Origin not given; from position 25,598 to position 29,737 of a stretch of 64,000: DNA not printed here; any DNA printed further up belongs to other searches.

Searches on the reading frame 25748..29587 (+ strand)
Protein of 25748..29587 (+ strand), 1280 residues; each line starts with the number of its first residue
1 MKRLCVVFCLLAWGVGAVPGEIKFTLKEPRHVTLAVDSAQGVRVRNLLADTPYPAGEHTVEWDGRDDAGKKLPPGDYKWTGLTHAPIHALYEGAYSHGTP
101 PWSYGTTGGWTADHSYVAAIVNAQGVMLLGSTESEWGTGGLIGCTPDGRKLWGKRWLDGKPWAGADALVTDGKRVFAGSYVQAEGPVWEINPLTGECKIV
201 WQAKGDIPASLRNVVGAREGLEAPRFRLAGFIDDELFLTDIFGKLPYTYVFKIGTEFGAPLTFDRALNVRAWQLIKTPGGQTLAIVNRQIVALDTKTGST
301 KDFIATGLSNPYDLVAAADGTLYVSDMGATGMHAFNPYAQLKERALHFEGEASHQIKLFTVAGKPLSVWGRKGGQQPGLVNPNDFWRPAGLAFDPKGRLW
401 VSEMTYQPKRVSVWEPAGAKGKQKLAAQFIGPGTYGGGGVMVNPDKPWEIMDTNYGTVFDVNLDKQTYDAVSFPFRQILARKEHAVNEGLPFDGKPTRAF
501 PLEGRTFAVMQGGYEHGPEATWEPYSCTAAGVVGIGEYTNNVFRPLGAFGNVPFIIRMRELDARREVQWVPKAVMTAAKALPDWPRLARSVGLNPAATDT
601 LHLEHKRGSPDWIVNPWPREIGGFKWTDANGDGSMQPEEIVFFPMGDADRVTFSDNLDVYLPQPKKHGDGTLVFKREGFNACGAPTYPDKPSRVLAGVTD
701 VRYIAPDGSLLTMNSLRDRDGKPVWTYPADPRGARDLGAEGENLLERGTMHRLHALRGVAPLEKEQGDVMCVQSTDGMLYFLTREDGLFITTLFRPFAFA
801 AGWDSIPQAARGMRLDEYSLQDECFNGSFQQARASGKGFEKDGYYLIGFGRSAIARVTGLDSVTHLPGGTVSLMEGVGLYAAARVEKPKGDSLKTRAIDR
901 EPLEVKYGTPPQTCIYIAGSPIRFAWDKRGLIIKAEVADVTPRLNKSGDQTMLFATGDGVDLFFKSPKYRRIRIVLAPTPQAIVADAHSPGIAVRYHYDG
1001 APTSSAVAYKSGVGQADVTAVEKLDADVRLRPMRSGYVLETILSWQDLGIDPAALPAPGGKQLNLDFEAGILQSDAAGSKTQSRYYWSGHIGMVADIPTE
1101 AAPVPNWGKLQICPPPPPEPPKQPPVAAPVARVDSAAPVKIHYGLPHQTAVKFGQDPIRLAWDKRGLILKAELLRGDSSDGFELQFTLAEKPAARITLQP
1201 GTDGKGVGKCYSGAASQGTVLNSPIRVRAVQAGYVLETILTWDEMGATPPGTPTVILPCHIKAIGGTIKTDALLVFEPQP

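Call 67: search_protein_families(library=pfam, proteins=[window:25748-29587:+], max_evalue=0.01)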
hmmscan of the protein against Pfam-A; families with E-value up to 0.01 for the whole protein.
window:25748-29587:+ (1280 aa): 2 families
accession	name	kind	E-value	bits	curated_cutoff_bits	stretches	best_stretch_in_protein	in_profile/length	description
PF13860.13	FlgD_ig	-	1.2e-09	38.4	27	1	16-78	8-70/79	FlgD Ig-like domain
PF01436.27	NHL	-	0.00052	20.4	20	0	385-403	1-19/28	NHL repeat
